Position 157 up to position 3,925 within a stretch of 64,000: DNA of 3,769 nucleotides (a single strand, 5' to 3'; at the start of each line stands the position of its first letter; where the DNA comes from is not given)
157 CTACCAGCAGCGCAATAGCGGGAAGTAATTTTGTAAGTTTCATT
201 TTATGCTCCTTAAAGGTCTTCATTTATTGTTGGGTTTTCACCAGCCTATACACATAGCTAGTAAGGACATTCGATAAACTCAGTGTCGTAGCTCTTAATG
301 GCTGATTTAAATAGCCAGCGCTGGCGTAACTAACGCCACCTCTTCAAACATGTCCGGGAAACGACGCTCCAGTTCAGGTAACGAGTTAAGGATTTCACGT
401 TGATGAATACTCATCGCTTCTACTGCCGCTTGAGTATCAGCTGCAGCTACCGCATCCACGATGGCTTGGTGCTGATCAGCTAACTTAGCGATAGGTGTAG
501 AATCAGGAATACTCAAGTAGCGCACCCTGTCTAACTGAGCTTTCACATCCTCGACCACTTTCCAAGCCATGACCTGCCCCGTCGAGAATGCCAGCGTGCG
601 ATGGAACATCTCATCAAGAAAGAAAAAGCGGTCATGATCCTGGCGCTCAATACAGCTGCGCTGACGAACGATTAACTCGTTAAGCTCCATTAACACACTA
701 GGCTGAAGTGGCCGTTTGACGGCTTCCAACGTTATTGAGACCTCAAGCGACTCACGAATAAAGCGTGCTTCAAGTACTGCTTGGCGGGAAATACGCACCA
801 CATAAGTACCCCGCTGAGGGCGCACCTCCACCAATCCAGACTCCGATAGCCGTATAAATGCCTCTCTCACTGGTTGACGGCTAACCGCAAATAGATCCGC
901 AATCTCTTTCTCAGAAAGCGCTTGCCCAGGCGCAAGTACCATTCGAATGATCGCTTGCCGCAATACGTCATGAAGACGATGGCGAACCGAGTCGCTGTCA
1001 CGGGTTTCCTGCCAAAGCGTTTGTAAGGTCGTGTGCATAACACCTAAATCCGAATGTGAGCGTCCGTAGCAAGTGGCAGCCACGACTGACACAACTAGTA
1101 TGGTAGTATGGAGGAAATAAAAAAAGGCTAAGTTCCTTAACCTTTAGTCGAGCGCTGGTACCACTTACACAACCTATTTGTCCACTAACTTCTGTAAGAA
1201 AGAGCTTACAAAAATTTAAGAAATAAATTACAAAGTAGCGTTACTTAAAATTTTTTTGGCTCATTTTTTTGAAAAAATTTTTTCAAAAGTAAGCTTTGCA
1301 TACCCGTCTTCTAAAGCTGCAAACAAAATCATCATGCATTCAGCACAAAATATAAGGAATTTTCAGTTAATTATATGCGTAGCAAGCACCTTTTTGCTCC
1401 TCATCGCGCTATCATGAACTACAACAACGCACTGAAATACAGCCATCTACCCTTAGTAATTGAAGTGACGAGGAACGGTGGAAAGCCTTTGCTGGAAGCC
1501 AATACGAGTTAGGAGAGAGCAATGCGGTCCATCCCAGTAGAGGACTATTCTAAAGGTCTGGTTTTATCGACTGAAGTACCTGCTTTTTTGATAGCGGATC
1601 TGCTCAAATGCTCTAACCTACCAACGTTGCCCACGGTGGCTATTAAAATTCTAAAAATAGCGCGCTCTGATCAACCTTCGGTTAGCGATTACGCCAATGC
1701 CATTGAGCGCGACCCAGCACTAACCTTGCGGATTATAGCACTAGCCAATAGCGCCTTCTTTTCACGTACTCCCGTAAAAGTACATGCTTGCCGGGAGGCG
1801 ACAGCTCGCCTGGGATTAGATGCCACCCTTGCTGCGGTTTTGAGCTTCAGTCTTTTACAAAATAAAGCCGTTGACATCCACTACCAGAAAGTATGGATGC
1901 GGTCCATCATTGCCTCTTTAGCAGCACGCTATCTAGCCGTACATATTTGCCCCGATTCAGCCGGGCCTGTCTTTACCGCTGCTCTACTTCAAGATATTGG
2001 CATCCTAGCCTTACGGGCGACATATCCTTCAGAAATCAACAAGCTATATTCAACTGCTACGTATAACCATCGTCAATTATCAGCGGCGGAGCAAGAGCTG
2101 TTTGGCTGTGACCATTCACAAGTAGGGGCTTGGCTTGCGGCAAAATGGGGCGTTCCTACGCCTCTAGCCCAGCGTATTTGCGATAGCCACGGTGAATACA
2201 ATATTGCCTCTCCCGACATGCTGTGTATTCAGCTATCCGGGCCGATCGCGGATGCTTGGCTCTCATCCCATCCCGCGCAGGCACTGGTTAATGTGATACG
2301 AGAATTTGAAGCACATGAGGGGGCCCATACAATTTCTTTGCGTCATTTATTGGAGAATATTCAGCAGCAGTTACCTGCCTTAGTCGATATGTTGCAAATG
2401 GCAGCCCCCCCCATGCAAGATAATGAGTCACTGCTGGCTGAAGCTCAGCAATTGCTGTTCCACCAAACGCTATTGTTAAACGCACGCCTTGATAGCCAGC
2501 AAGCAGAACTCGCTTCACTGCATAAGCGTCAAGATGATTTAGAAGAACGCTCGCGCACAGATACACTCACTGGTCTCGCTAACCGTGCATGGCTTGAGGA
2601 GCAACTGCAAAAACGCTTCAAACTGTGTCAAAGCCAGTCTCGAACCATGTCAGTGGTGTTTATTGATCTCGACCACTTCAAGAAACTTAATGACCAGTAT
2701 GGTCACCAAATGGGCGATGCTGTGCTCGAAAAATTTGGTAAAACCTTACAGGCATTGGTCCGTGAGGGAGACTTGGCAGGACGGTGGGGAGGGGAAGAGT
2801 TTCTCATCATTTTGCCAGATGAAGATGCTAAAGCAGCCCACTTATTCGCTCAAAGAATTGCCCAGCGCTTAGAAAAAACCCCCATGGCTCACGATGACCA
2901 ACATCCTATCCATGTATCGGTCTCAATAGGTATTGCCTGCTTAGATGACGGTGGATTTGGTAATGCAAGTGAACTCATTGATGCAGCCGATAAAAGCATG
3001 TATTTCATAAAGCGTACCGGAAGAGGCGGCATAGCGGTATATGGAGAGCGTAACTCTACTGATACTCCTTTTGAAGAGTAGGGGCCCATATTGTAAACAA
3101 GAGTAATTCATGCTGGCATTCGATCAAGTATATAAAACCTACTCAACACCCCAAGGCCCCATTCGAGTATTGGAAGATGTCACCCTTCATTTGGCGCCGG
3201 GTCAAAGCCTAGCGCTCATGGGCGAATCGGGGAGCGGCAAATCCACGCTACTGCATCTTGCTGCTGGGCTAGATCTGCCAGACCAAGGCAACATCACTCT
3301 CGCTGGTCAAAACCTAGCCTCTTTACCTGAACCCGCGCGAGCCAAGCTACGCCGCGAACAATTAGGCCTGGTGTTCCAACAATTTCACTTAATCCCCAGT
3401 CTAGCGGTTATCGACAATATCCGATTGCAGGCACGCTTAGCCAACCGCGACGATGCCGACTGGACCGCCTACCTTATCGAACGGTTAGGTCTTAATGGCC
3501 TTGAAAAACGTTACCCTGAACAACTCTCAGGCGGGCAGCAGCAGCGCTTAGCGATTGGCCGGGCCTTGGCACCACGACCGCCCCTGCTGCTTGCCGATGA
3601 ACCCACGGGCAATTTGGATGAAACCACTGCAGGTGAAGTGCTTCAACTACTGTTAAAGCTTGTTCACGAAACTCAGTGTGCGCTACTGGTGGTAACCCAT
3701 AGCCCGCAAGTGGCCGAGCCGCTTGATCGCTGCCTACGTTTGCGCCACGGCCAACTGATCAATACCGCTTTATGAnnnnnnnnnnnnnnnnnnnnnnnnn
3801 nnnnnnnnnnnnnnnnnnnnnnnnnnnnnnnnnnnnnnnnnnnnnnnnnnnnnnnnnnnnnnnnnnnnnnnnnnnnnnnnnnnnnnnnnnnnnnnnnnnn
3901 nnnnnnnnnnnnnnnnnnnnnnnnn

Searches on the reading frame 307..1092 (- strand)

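Call 47: search_protein_families(library=pfam, proteins=[window:307-1092:-], max_evalue=0.00001)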
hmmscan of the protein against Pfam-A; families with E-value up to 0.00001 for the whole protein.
window:307-1092:- (261 aa): 2 families
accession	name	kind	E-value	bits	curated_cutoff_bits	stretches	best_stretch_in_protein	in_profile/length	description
PF07729.17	FCD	-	2.2e-19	70.6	24.3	1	112-231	5-123/125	FCD domain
PF00392.27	GntR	-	3.8e-19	68.5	27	1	40-98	5-64/64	Bacterial regulatory proteins, gntR family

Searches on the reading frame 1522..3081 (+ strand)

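Call 47: search_protein_families(library=pfam, proteins=[window:1522-3081:+], max_evalue=0.00001)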
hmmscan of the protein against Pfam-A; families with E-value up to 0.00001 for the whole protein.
window:1522-3081:+ (519 aa): 2 families
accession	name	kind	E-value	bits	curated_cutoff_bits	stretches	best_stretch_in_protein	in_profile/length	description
PF00990.26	GGDEF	-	7.1e-48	162.9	23.8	1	346-501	3-159/161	Diguanylate cyclase, GGDEF domain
PF08668.18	HDOD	-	2.8e-40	138.4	22.9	1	33-221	1-192/196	HDOD domain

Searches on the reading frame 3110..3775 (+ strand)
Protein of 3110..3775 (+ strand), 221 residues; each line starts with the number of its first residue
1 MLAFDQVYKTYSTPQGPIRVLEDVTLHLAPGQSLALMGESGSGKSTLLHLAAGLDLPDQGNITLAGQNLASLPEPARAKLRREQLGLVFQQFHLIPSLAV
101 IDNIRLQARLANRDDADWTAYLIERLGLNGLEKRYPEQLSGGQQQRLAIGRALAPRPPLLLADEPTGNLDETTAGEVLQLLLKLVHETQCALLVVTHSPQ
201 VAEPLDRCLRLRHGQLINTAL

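Call 47: search_protein_families(library=pfam, proteins=[window:3110-3775:+], max_evalue=0.00001)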
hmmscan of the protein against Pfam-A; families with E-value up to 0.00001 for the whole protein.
window:3110-3775:+ (221 aa): 2 families
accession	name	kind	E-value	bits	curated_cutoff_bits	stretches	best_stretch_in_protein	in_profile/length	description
PF00005.33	ABC_tran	-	4.6e-34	118.4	25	1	21-166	1-136/137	ABC transporter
PF02463.25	SMC_N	-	7.5e-06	26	40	0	136-213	134-213/220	RecF/RecN/SMC N terminal domain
